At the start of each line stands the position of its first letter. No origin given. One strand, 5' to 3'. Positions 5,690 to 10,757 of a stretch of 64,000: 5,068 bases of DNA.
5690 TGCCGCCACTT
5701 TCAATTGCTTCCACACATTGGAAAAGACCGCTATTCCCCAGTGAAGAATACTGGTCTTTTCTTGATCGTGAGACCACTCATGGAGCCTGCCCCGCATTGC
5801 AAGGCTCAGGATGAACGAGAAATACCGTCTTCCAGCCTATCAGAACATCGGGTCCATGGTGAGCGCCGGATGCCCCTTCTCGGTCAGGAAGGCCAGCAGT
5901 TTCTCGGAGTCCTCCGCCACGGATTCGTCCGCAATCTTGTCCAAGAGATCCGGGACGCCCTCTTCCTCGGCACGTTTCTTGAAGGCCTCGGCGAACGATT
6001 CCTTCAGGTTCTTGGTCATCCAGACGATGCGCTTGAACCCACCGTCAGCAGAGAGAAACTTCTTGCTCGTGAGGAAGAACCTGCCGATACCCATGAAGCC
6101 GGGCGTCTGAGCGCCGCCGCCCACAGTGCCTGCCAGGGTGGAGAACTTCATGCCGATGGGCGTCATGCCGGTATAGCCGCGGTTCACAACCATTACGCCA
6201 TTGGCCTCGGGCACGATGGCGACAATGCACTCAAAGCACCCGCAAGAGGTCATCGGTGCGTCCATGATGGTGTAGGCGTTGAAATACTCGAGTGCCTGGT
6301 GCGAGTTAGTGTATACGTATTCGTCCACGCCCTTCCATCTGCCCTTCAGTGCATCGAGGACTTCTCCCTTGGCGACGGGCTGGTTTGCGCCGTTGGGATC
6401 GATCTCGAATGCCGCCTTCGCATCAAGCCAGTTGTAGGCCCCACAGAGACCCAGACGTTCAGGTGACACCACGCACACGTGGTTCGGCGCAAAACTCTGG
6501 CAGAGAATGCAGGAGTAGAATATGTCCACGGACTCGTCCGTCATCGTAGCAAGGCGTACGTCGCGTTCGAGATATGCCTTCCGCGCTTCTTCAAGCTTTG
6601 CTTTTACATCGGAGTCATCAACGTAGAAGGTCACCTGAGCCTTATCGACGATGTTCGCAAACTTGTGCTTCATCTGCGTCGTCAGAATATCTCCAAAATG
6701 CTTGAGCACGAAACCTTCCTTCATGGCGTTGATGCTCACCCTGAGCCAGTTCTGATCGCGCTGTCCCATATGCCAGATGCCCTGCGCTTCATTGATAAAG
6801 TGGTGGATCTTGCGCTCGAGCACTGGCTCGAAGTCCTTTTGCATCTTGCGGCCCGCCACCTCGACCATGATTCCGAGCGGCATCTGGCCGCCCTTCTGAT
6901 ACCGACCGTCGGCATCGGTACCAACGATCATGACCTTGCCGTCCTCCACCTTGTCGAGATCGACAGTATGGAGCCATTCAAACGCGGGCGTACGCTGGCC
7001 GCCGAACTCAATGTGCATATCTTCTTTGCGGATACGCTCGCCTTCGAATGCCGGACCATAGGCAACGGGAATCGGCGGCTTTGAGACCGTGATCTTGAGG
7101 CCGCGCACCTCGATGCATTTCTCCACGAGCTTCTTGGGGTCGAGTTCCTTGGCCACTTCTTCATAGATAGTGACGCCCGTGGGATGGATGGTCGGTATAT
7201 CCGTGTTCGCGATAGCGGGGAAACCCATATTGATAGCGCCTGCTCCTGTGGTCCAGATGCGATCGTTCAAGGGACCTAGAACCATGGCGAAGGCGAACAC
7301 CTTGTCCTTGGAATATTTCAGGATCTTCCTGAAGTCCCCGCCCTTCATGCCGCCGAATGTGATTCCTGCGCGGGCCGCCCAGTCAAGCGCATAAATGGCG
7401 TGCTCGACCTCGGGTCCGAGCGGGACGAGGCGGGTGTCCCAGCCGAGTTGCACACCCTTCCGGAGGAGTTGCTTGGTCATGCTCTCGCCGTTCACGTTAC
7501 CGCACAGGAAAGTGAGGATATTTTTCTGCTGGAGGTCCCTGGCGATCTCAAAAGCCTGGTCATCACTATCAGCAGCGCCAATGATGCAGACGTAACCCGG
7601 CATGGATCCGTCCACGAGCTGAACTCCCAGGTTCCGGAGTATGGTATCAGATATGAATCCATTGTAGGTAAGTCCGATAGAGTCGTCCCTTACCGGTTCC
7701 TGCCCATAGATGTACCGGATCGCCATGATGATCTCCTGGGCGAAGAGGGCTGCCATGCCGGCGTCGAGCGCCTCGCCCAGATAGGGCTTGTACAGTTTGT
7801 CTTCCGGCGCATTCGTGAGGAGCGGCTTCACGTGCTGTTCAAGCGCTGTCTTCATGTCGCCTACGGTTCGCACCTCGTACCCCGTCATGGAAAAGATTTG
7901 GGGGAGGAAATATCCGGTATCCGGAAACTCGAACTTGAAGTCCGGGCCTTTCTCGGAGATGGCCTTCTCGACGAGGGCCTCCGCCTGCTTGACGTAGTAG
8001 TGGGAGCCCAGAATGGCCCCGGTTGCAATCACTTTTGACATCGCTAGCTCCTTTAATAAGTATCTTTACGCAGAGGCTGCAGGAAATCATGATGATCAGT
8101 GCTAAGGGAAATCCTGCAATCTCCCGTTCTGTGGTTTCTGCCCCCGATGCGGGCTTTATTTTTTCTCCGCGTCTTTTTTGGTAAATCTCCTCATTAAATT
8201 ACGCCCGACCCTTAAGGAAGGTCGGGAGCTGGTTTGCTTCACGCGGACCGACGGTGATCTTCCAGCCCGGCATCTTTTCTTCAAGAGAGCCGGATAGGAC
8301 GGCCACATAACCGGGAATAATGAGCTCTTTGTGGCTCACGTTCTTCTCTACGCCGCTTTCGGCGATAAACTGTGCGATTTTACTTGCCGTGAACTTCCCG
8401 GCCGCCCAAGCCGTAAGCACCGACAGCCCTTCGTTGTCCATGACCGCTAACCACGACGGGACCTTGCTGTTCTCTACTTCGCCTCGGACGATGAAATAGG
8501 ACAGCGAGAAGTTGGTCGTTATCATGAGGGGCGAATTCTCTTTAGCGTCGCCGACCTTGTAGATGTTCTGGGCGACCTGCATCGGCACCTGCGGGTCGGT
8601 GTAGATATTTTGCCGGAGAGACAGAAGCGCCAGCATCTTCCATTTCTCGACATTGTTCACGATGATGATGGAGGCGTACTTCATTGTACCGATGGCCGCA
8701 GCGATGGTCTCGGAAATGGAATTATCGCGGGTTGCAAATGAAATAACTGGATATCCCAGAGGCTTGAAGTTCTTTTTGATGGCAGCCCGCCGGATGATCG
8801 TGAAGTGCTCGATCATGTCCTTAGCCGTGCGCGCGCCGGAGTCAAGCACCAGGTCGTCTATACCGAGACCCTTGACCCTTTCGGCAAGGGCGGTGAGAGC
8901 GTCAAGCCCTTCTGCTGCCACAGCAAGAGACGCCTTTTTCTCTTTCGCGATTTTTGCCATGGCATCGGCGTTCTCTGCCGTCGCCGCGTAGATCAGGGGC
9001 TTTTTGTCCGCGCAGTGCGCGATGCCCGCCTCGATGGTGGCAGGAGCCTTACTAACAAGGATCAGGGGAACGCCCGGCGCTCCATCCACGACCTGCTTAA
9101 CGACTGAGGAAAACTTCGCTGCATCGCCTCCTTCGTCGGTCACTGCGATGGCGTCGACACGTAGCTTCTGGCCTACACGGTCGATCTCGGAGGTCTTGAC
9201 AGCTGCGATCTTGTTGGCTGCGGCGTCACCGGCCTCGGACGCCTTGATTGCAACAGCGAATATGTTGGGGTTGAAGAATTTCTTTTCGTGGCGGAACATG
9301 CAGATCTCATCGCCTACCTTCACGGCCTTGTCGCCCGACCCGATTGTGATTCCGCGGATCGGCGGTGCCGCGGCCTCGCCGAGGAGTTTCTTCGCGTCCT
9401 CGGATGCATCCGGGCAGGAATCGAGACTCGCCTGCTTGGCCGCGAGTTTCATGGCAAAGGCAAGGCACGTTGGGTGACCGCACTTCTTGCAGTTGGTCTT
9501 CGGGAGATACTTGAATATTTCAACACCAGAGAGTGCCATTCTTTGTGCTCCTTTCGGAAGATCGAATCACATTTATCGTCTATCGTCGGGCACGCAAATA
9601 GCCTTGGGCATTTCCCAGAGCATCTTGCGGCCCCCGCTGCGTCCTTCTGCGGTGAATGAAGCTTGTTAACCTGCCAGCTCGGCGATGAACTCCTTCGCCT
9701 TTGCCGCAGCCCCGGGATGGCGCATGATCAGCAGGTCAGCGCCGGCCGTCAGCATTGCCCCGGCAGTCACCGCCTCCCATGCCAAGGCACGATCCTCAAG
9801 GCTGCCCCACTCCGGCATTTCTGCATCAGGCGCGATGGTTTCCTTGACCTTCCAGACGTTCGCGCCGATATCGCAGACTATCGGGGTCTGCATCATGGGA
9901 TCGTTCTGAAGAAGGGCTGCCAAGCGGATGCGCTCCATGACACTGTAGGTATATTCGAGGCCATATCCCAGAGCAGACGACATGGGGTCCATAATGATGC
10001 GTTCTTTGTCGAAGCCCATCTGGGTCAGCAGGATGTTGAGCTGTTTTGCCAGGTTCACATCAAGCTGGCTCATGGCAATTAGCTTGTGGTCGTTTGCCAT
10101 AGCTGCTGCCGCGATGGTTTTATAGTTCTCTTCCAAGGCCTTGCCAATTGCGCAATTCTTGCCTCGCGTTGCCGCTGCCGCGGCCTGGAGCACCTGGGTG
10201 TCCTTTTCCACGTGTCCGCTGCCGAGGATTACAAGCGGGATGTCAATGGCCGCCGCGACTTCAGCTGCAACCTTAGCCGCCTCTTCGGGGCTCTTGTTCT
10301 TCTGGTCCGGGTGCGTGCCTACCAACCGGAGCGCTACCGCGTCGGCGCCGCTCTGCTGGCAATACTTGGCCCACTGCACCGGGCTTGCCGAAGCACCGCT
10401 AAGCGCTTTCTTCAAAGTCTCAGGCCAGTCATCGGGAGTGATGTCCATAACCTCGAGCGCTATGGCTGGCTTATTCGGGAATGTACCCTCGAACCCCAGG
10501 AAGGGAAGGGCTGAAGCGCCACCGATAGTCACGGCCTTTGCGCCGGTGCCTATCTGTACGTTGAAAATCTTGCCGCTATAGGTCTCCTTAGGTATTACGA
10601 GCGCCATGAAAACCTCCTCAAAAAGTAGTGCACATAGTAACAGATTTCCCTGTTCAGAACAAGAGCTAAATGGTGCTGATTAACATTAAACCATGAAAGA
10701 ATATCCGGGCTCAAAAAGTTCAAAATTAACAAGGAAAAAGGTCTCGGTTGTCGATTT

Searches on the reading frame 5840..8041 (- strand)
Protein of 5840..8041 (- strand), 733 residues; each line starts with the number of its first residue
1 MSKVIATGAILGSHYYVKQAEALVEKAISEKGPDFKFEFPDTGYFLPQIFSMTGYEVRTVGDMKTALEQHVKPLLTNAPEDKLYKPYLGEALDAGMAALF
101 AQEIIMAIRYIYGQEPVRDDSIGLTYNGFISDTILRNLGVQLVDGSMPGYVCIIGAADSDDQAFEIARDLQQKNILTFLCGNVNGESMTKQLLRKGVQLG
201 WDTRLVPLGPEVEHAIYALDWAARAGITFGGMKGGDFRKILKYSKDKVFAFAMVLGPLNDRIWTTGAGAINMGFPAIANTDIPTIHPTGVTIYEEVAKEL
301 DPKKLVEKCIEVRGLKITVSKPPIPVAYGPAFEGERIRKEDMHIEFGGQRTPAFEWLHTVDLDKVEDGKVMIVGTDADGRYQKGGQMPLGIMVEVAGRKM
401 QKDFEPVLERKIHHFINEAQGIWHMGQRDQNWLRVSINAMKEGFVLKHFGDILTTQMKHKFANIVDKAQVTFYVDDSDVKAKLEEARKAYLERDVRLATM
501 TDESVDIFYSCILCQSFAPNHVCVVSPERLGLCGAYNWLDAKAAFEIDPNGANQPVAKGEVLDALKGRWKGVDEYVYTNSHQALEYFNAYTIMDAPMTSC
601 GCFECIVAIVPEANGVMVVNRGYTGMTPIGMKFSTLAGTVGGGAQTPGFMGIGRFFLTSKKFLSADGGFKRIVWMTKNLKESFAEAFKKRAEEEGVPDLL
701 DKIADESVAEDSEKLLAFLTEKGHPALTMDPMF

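Call 14: search_protein_families(library=pfam, proteins=[window:5840-8041:-], max_evalue=0.0001)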
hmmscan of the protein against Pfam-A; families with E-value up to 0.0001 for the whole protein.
window:5840-8041:- (733 aa): 3 families
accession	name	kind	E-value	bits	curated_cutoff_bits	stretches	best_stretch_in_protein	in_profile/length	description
PF19436.4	ACS_CODH_B_C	-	4.1e-124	413.4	25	1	490-733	1-245/245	ACS/CODH beta subunit C-terminal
PF03598.20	CdhC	-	5.3e-63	212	24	1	324-479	1-155/155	CO dehydrogenase/acetyl-CoA synthase complex beta subunit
PF18537.6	CODH_A_N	-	2.8e-25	88.6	32.2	1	22-111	2-83/83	Carbon monoxide dehydrogenase subunit alpha N-terminal domain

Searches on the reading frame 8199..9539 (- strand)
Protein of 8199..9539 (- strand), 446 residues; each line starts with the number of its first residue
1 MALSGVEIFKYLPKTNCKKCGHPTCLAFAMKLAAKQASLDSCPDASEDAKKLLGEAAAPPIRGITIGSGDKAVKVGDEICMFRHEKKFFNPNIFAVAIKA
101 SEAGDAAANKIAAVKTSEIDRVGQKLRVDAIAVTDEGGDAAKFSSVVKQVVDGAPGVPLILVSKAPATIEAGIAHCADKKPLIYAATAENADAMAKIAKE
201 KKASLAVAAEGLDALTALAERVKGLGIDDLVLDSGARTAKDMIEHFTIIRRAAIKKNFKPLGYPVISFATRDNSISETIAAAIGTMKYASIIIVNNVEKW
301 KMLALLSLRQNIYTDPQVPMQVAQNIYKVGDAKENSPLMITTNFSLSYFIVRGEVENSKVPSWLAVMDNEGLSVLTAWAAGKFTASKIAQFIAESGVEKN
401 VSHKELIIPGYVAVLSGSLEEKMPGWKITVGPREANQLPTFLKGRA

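Call 14: search_protein_families(library=pfam, proteins=[window:8199-9539:-], max_evalue=0.0001)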
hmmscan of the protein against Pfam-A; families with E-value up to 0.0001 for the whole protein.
window:8199-9539:- (446 aa): 2 families
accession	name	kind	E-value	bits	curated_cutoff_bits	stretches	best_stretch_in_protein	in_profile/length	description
PF03599.22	CdhD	-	1.2e-98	330.9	24.8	1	64-441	2-386/387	CO dehydrogenase/acetyl-CoA synthase delta subunit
PF04060.18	FeS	-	7.7e-14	51.6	23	1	12-43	1-32/33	Putative Fe-S cluster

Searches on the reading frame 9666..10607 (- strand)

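Call 14: search_protein_families(library=pfam, proteins=[window:9666-10607:-], max_evalue=0.0001)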
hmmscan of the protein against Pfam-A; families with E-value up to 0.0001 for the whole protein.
window:9666-10607:- (313 aa): 1 family
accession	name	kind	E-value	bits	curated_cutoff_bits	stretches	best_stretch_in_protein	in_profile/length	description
PF03599.22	CdhD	-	1.1e-47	163.1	24.8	1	17-296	2-241/387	CO dehydrogenase/acetyl-CoA synthase delta subunit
